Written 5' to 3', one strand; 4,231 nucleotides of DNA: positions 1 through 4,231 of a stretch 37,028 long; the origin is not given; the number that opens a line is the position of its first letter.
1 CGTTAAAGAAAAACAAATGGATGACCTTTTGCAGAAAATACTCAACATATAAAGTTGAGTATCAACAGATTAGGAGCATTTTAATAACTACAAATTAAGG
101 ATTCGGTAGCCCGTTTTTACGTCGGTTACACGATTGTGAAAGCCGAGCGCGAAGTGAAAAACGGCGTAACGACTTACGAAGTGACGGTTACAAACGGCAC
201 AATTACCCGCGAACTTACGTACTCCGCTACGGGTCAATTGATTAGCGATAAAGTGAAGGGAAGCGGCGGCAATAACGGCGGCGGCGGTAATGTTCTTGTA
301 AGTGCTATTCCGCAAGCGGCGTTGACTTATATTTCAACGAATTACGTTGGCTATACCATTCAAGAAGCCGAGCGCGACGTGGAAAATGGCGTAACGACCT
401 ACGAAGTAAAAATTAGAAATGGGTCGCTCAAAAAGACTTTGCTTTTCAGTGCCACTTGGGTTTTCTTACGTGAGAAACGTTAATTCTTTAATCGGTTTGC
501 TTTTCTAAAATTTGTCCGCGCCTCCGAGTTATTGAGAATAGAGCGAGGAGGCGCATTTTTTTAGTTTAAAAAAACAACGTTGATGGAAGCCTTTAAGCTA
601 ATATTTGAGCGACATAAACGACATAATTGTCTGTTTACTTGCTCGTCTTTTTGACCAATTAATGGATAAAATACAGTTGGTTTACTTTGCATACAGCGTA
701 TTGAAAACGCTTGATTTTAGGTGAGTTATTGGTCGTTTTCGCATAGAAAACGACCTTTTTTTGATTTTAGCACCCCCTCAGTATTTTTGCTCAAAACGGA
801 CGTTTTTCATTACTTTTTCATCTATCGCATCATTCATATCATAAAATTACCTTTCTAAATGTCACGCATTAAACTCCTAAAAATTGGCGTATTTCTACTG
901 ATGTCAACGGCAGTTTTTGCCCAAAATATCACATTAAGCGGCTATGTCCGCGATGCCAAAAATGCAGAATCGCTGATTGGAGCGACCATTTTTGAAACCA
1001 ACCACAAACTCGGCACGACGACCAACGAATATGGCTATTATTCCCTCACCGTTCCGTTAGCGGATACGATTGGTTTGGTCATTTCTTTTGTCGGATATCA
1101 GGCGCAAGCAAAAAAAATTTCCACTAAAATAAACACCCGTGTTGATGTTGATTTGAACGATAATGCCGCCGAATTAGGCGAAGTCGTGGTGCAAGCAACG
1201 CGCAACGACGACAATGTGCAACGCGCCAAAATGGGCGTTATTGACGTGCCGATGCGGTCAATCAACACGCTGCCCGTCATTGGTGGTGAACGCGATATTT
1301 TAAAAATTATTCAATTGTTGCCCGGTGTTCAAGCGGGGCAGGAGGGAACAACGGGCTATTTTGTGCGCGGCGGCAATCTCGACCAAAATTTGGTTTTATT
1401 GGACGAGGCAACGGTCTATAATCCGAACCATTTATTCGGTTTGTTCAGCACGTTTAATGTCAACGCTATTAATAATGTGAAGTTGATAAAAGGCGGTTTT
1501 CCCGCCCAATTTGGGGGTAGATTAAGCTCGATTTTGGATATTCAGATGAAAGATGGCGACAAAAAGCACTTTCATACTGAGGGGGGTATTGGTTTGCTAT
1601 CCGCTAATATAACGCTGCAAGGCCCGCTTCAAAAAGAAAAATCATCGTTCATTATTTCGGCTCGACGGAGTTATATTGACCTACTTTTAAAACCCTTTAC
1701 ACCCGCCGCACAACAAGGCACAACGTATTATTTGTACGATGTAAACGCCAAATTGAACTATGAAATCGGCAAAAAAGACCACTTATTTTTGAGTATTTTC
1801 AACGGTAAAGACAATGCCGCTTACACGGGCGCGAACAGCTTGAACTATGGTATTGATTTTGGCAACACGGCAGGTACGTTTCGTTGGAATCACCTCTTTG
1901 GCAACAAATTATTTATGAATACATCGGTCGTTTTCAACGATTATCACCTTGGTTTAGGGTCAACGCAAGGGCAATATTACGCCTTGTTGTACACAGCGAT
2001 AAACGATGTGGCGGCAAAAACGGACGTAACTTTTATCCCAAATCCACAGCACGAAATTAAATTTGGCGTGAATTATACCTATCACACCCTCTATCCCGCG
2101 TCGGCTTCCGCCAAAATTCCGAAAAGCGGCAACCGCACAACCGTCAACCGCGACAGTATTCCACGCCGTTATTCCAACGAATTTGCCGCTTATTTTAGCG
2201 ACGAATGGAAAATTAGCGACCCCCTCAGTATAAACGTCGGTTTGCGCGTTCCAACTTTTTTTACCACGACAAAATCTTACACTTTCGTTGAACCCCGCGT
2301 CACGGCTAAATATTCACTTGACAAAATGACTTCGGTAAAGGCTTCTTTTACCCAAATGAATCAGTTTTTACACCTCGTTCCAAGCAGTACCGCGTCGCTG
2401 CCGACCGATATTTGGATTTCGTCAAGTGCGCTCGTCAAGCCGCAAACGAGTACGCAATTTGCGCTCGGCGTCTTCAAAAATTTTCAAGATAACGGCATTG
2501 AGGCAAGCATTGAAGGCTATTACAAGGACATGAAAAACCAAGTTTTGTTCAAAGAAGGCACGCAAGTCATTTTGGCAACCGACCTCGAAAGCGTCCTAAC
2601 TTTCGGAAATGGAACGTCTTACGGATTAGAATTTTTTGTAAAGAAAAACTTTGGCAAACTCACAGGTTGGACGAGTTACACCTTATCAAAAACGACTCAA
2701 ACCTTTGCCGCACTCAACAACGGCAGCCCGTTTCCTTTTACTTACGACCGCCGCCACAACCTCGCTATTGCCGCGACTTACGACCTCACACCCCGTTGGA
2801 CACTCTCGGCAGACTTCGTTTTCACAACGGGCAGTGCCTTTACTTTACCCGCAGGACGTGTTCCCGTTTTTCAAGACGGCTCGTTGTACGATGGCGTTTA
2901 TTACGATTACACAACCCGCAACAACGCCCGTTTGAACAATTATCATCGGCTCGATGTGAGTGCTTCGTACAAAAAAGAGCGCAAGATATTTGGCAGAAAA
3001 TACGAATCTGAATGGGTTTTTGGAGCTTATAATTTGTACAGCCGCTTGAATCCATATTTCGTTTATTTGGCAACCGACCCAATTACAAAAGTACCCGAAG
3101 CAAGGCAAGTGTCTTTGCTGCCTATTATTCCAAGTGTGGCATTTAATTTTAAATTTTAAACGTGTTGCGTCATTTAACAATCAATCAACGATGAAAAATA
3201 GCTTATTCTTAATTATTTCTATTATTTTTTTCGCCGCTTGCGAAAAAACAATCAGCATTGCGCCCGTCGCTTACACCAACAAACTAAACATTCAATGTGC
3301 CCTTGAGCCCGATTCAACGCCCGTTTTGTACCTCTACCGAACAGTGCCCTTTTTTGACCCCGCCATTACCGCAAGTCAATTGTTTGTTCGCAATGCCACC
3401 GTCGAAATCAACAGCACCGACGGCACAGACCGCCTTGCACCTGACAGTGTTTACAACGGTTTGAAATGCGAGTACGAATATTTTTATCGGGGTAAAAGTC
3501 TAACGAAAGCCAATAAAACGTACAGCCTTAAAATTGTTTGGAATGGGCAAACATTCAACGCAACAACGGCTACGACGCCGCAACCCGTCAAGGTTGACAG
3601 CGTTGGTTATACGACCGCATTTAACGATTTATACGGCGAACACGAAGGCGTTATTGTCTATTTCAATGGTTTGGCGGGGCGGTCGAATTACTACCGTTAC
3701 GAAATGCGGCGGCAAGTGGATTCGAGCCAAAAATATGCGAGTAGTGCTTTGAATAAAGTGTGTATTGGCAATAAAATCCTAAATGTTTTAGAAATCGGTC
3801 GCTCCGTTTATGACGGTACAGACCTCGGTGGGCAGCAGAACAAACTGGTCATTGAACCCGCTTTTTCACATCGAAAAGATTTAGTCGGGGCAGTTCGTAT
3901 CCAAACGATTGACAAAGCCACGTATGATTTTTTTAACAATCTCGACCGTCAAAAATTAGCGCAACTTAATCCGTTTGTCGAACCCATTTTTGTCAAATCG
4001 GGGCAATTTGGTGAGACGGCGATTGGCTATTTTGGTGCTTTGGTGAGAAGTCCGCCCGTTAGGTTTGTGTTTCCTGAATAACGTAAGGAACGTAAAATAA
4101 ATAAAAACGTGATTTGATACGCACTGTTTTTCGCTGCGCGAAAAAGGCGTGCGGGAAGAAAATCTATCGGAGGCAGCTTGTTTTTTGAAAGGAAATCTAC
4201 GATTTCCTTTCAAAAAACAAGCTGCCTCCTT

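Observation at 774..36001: Hyper-abundant oriented oligomer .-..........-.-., about one per kb on both strands: candidate DNA-uptake-type genomic signature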

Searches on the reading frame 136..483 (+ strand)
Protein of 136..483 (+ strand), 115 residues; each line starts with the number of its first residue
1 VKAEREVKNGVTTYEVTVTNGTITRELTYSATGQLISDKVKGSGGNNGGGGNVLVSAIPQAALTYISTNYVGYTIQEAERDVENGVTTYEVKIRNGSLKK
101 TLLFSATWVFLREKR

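Call 9: search_protein_families(library=pfam, proteins=[window:136-483:+])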
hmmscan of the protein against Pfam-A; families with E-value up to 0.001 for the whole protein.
window:136-483:+ (115 aa): 2 families
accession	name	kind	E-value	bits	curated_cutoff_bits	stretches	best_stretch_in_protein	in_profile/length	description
PF11396.14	PepSY_like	-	1.2e-06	29.1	28.3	0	53-106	31-77/83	Putative beta-lactamase-inhibitor-like, PepSY-like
PF03413.25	PepSY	-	5e-05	24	24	0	68-95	12-41/60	Peptidase propeptide and YPEB domain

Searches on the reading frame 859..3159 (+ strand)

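Call 5: search_protein_families(library=pfam, proteins=[window:859-3159:+])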
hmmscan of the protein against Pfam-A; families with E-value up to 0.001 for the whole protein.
window:859-3159:+ (766 aa): 5 families
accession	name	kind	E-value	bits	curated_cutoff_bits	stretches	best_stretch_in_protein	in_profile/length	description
PF00593.30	TonB_dep_Rec_b-barrel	-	9.7e-24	85.4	27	1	291-726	35-436/436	TonB dependent receptor-like, beta-barrel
PF13715.12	CarbopepD_reg_2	-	1.2e-18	67.4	32.2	1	26-111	1-88/88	CarboxypepD_reg-like domain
PF13620.12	CarboxypepD_reg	-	2.3e-08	34.7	32.3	1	25-99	1-81/82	Carboxypeptidase regulatory-like domain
PF07715.20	Plug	-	2.5e-08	34.8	23.9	1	144-221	22-102/107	TonB-dependent Receptor Plug Domain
PF25183.1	OMP_b-brl_4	-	3.1e-08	32.9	30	0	428-463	354-389/838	Outer membrane beta barrel domain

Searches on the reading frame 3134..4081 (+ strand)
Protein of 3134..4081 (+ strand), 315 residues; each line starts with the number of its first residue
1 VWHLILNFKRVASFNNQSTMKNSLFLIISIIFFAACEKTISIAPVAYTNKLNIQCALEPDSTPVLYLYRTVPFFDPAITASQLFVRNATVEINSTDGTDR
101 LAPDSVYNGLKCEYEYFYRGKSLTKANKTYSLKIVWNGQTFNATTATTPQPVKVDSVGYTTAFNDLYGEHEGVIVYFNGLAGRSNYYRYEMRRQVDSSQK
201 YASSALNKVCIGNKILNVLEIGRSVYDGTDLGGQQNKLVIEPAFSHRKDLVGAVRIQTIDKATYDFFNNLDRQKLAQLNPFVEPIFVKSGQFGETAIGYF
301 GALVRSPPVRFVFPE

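Call 5: search_protein_families(library=pfam, proteins=[window:3134-4081:+])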
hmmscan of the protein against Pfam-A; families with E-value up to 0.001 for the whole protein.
window:3134-4081:+ (315 aa): 1 family
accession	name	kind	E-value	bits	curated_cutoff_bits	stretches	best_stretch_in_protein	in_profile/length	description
PF14054.11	DUF4249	-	2.2e-18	67.2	28.5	1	40-302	4-262/269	Domain of unknown function (DUF4249)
